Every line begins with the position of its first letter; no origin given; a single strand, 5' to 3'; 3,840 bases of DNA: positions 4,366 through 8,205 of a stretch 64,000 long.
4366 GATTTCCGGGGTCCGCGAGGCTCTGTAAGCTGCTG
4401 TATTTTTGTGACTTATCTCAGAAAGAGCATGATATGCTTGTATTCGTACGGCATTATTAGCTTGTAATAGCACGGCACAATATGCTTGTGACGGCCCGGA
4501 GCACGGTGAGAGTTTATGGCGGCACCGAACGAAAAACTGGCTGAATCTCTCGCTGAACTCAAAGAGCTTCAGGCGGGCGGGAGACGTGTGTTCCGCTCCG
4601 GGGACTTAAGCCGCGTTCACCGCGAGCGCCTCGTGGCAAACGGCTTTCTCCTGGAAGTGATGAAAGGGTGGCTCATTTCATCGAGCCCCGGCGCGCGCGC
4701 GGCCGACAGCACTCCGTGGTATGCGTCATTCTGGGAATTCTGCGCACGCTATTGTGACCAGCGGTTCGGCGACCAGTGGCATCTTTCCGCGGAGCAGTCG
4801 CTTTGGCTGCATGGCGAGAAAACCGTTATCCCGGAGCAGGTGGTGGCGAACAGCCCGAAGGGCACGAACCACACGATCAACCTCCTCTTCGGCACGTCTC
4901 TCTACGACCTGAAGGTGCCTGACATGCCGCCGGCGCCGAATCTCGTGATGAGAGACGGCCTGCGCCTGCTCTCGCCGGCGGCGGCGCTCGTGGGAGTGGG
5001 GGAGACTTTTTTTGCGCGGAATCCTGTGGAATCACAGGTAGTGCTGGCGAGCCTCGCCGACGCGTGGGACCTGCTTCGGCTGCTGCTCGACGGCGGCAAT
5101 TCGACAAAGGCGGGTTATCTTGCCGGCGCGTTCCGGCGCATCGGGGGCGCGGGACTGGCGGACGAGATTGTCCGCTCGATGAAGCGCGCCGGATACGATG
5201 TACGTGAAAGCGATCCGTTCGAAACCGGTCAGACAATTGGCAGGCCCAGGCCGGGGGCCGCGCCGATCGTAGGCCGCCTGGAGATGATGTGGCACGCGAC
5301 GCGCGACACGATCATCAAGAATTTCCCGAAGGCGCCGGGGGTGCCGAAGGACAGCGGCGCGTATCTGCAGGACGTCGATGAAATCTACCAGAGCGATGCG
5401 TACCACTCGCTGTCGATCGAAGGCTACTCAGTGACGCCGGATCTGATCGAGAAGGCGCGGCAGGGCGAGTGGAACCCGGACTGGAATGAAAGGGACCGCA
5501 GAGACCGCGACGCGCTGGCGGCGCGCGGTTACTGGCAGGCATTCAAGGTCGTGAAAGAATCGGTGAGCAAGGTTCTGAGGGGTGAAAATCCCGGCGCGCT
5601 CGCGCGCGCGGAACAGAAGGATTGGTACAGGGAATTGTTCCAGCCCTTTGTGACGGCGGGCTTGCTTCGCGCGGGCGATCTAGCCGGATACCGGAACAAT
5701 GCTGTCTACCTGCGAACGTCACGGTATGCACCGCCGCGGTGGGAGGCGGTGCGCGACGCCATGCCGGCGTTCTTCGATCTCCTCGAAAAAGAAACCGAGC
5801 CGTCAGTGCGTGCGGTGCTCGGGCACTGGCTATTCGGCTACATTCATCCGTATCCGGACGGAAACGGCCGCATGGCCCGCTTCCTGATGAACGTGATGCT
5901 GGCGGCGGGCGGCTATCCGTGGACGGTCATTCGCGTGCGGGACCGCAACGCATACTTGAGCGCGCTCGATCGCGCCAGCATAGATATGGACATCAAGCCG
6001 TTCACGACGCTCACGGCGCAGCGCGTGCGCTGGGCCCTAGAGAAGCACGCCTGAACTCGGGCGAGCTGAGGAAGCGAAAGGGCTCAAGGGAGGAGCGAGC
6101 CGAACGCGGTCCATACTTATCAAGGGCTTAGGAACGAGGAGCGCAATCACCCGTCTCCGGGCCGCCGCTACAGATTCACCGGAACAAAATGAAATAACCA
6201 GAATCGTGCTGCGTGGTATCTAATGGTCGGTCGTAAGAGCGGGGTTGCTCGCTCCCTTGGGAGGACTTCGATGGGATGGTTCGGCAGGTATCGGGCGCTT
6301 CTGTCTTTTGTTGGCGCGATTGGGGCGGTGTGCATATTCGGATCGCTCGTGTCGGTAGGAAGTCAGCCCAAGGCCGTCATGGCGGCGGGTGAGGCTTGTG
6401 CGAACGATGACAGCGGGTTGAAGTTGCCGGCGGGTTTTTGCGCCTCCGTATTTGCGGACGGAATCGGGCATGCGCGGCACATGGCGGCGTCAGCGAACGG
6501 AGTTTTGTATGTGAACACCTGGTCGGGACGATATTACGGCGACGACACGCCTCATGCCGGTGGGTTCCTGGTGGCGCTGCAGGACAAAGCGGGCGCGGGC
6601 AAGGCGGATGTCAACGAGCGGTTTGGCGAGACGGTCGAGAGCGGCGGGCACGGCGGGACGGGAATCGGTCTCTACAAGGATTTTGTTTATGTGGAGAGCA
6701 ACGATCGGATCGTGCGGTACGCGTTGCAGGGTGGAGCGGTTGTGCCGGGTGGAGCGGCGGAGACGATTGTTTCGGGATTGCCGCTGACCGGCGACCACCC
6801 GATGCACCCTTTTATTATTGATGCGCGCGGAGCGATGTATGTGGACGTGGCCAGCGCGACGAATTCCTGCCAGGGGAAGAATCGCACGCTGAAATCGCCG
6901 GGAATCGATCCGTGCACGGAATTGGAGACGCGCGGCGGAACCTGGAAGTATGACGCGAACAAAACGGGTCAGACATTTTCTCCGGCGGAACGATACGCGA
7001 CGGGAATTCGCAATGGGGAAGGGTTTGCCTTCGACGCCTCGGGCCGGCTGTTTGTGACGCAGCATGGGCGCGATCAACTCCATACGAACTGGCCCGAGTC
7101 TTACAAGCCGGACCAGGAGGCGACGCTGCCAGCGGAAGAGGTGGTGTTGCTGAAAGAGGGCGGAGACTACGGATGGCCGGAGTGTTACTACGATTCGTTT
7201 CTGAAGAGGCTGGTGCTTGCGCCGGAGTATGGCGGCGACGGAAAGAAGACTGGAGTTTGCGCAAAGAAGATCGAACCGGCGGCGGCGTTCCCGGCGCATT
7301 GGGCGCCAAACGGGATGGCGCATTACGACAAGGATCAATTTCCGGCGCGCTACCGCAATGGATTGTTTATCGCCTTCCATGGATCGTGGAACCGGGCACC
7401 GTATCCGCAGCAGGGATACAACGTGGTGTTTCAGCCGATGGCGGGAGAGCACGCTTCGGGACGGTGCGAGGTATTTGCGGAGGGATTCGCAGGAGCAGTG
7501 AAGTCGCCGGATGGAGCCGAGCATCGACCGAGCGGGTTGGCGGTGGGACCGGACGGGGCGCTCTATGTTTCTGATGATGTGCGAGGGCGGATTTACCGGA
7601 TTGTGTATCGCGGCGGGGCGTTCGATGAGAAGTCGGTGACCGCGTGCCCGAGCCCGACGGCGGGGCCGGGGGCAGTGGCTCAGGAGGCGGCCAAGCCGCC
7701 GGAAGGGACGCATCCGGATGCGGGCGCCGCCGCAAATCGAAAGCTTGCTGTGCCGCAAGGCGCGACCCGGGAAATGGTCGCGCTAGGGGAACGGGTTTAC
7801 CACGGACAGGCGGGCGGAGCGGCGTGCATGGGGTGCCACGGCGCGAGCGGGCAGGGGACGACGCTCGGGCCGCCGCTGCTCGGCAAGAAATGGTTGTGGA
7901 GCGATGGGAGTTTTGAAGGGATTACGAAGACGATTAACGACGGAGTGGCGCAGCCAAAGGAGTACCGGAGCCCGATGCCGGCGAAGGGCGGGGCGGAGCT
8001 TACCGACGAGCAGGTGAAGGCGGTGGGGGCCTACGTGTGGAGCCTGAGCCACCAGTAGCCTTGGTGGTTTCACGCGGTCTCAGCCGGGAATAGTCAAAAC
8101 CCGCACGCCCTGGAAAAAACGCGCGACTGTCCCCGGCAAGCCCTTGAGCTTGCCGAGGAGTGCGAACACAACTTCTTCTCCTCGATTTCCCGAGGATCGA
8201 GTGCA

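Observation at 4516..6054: Single-gene AbiEi-like regulator/Fic fusion: candidate self-contained toxin-antitoxin or anti-phage system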

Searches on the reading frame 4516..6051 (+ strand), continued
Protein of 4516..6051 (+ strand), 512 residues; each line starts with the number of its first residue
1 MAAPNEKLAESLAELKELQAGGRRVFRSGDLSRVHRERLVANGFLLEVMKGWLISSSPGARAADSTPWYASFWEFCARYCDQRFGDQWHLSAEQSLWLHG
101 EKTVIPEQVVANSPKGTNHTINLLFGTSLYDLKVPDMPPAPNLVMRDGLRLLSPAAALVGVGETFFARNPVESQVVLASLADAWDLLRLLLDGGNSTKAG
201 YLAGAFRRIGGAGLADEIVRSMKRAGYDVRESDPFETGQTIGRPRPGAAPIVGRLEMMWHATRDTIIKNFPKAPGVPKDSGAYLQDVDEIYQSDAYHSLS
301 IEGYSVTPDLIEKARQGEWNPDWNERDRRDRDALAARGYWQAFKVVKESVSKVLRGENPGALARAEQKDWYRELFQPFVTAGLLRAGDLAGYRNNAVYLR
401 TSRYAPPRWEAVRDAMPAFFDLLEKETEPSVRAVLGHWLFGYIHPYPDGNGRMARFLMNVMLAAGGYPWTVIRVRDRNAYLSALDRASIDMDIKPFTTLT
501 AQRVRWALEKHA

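Call 59: search_protein_families(library=pfam, alignment_id=A4, max_evalue=0.00001)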
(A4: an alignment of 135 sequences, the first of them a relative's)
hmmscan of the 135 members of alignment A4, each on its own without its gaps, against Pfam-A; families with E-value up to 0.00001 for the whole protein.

A. member 1, L001:9936-10271:- (111 aa): 0 families

B. families by the number of members that match (of 135 scanned): 126 families (the first 25 are shown)
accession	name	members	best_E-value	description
PF02463.25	SMC_N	3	7.8e-10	RecF/RecN/SMC N terminal domain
PF00144.29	Beta-lactamase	2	4.6e-69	Beta-lactamase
PF13175.12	AAA_15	2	1.1e-25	AAA ATPase domain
PF13424.12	TPR_12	2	1.8e-22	Tetratricopeptide repeat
PF00270.35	DEAD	2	5.7e-19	DEAD/DEAH box helicase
PF04851.21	ResIII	2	3.3e-16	Type III restriction enzyme, res subunit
PF07719.23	TPR_2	2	1.9e-14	Tetratricopeptide repeat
PF13428.12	TPR_14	2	2.8e-14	Tetratricopeptide repeat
PF13304.12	AAA_21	2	3.2e-14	AAA domain, putative AbiEii toxin, Type IV TA system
PF13181.12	TPR_8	2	1.3e-13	Tetratricopeptide repeat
PF13476.12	AAA_23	2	2.3e-13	AAA domain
PF00515.34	TPR_1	2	5.6e-11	Tetratricopeptide repeat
PF13176.12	TPR_7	2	2e-07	Tetratricopeptide repeat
PF25183.1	OMP_b-brl_4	1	1.4e-178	Outer membrane beta barrel domain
PF00574.28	CLP_protease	1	6e-84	Clp protease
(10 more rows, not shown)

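Call 60: fold_search(model_id=the predicted structure, library=pdb)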
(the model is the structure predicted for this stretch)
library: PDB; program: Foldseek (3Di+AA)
matches with E <= 10: 309; with E <= 0.001: 41
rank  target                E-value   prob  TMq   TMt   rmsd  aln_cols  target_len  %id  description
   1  4u0z_B                1.8e-09  1.00  0.37  0.56  13.3       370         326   18  Eukaryotic Fic Domain containing protein with bound APCPP (released 2014-12-10)
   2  6i7i                  2.2e-09  1.00  0.37  0.55  12.3       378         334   18  Crystal structure of dimeric FICD mutant K256A complexed with MgATP (released 2019-09-25)
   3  9yz5_A                2.4e-09  1.00  0.38  0.58  12.7       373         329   19  human FicD bound with farnesyl pyrophosphate (released 2026-02-25)
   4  4u0z_C                2.6e-09  1.00  0.37  0.55  13.3       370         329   19  Eukaryotic Fic Domain containing protein with bound APCPP (released 2014-12-10)
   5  4u0z_A                3.5e-09  1.00  0.36  0.56  13.3       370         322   18  Eukaryotic Fic Domain containing protein with bound APCPP (released 2014-12-10)
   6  6i7l                  3.6e-09  1.00  0.41  0.60  10.0       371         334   20  Crystal structure of monomeric FICD mutant L258D complexed with MgAMP-PNP (released 2019-09-25)
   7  4u0z_F                3.6e-09  1.00  0.36  0.56  12.5       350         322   18  Eukaryotic Fic Domain containing protein with bound APCPP (released 2014-12-10)
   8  4u0z_G                3.6e-09  1.00  0.37  0.56  12.5       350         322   18  Eukaryotic Fic Domain containing protein with bound APCPP (released 2014-12-10)
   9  6zmd_B                4.3e-09  1.00  0.38  0.58  12.8       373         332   18  Crystal structure of HYPE covalently tethered to BiP bound to AMP-PNP (released 2021-04-14)
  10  4u0z_H                4.3e-09  1.00  0.36  0.56  13.3       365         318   18  Eukaryotic Fic Domain containing protein with bound APCPP (released 2014-12-10)
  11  4u04_B                4.3e-09  1.00  0.37  0.56  11.9       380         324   18  Structure of a eukaryotic fic domain containing protein (released 2014-12-10)
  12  6i7k                  4.7e-09  1.00  0.40  0.59  10.2       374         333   20  Crystal structure of monomeric FICD mutant L258D complexed with MgATP (released 2019-09-25)
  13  6i7g_B                4.7e-09  1.00  0.38  0.56  12.6       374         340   20  Crystal structure of dimeric wild type FICD complexed with ATP (released 2019-09-25)
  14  4u0z_E                6.4e-09  1.00  0.36  0.55  12.6       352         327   18  Eukaryotic Fic Domain containing protein with bound APCPP (released 2014-12-10)
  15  4u0z_D                6.4e-09  1.00  0.36  0.55  13.3       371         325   18  Eukaryotic Fic Domain containing protein with bound APCPP (released 2014-12-10)
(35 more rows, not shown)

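Call 74: find_related_loci(query=L073:6001-7539:+, collection=metagenome_contigs, flank=400)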
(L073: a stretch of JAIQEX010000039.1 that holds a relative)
Query L073:6001-7539:+ (513 aa) in metagenome_contigs; peptide patterns used: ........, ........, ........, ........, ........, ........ (x = any residue, [..] = any of these).
600 stretches matched a pattern (row limit reached: there are more); 555 encode a relative of the query (tblastn E <= 1e-3); the best 80 are kept; 80 distinct loci.
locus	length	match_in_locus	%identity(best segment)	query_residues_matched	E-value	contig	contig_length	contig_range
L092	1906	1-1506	88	9-510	0e+0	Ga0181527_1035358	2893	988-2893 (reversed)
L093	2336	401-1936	87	1-512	0e+0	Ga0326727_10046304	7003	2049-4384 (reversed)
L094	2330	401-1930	85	1-510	0e+0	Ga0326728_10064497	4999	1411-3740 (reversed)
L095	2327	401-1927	86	1-509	0e+0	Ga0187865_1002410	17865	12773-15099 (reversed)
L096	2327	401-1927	85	1-509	0e+0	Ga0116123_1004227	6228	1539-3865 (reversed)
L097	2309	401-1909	84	1-504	0e+0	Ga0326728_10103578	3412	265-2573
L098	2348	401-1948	83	1-513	0e+0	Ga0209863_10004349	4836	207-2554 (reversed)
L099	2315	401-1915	82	1-506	0e+0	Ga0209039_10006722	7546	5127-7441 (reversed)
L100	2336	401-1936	81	1-513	0e+0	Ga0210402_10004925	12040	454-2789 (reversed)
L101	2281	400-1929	81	1-512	0e+0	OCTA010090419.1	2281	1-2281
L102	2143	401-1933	80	1-512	0e+0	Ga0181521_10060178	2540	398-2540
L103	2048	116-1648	77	1-511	0e+0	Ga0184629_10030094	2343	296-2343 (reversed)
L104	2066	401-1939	80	1-513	0e+0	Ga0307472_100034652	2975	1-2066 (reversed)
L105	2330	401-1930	79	1-512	0e+0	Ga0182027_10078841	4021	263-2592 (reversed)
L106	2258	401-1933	79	1-512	0e+0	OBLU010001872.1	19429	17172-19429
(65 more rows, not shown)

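Call 75: find_related_loci(query=A2, collection=viral_contigs, flank=5000)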
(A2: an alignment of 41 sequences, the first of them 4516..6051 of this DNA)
Query A2 (512 aa) in viral_contigs; peptide patterns used: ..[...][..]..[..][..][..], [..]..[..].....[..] (x = any residue, [..] = any of these).
50 stretches matched a pattern; 10 encode a relative of the query (tblastn E <= 1e-3); 10 distinct loci.
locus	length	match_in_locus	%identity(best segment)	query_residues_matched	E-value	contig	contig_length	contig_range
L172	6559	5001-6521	70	1-507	0e+0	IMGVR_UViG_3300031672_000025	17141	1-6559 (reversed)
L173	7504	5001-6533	53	1-512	0e+0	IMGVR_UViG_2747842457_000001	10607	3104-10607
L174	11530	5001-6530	46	1-509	2e-154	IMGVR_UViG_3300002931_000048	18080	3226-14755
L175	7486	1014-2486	44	1-497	3e-135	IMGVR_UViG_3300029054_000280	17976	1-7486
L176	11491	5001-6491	45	5-501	1e-134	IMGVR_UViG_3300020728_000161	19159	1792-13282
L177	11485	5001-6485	45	7-501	2e-133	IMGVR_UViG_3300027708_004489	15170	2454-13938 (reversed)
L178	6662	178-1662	45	7-501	2e-133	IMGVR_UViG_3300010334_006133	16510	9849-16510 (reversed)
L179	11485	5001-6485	45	7-501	5e-133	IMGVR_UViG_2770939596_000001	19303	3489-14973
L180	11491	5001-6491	43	5-504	9e-122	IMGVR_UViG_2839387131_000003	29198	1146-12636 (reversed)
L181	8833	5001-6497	42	3-505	6e-117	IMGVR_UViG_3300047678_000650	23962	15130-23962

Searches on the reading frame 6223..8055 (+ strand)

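Call 93: search_protein_families(library=pfam, proteins=[window:6223-8055:+], max_evalue=0.00001)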
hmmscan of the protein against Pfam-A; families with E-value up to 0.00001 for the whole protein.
window:6223-8055:+ (611 aa): 3 families
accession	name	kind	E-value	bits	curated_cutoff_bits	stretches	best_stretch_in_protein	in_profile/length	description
PF00034.26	Cytochrom_C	-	3.1e-10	41.7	21.3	1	533-609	10-90/90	Cytochrome c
PF13442.11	Cytochrome_CBB3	-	5.8e-10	39.8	27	1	533-605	12-68/68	Cytochrome C oxidase, cbb3-type, subunit III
PF07995.17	GSDH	-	6.4e-10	39.3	25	1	244-384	162-276/332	Glucose / Sorbosone dehydrogenase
